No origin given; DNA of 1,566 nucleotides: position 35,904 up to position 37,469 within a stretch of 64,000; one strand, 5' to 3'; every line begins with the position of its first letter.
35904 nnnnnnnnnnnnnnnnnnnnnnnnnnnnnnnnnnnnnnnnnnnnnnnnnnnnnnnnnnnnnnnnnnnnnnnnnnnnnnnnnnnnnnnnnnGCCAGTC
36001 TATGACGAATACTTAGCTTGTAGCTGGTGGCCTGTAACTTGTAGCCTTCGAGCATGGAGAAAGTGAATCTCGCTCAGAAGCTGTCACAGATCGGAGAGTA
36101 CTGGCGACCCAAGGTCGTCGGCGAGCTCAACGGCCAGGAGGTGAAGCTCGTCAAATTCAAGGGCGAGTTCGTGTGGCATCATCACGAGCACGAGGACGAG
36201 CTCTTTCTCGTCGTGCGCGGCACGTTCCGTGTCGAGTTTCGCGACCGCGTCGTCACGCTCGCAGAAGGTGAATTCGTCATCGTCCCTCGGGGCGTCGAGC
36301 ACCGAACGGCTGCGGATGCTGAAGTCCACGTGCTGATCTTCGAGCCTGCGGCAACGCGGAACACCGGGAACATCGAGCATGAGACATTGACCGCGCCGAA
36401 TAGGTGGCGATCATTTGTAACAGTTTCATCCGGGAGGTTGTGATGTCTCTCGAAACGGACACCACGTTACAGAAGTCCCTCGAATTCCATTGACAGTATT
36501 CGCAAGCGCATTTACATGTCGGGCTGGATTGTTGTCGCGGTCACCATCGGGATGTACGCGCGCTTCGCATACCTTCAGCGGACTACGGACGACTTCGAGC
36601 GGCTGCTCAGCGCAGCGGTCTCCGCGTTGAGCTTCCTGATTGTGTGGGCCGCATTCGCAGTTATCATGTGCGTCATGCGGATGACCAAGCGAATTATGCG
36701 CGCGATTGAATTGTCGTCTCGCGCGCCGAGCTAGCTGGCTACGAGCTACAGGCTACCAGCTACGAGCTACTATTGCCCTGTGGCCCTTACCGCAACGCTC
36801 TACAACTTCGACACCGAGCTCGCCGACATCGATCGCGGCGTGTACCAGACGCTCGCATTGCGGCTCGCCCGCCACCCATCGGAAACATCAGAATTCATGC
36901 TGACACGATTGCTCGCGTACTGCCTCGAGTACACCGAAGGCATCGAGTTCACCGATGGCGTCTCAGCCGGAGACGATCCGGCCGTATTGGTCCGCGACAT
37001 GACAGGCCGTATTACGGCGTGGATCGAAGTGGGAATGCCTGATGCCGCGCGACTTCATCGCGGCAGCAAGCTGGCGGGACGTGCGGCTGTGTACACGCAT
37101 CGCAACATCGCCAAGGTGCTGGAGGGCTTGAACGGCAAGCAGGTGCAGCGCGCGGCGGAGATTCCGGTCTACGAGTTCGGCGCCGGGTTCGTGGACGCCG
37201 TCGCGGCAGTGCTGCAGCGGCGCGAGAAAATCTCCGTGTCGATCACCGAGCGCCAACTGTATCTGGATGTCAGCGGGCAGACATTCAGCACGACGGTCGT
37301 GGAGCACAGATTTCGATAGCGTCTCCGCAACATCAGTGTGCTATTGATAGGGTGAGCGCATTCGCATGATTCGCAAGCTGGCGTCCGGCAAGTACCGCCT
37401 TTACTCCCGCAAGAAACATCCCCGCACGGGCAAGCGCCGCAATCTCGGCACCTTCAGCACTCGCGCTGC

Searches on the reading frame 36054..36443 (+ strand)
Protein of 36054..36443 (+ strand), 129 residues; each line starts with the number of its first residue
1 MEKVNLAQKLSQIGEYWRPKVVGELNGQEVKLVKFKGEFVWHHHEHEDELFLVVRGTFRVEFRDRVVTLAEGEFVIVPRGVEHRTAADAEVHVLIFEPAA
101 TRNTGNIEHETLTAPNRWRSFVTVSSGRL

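Call 17: search_protein_families(library=pfam, proteins=[window:36054-36443:+], max_evalue=0.01)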
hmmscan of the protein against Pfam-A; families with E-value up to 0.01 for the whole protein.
window:36054-36443:+ (129 aa): 8 families
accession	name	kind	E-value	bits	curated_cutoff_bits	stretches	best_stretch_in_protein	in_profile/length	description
PF07883.17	Cupin_2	-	6.5e-13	48.6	27.2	1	37-91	9-64/70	Cupin domain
PF02311.25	AraC_binding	-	1.2e-06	28.8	21.1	1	39-98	16-78/135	AraC-like ligand binding domain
PF12973.13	Cupin_7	-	6.5e-06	26.4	27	1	19-96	24-98/105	ChrR Cupin-like domain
PF12852.13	Cupin_6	-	8.9e-06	26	26.7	1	49-105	36-97/183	Cupin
PF01050.24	MannoseP_isomer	-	1.5e-05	25.6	23.6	1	33-97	35-99/116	Mannose-6-phosphate isomerase C-terminal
PF03079.20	ARD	-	0.00012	22.7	27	1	36-93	81-143/157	ARD/ARD' family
PF00190.28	Cupin_1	-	0.00082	19.4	22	1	39-109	46-123/151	Cupin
PF05899.18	Cupin_3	-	0.0011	19.1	23.5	1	37-85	17-64/74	EutQ-like cupin domain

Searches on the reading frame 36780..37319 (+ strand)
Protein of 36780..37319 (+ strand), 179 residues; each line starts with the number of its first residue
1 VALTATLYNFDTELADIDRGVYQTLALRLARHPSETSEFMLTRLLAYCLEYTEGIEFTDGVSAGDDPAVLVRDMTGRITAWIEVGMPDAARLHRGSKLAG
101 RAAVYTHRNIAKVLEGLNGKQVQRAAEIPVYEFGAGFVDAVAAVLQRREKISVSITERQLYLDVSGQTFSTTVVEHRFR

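Call 17: search_protein_families(library=pfam, proteins=[window:36780-37319:+], max_evalue=0.01)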
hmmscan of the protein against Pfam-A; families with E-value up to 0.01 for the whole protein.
window:36780-37319:+ (179 aa): 1 family
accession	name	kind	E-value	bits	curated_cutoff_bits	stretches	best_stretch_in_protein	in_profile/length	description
PF07152.18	YaeQ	-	2e-56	190.8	25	1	1-171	1-171/173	YaeQ protein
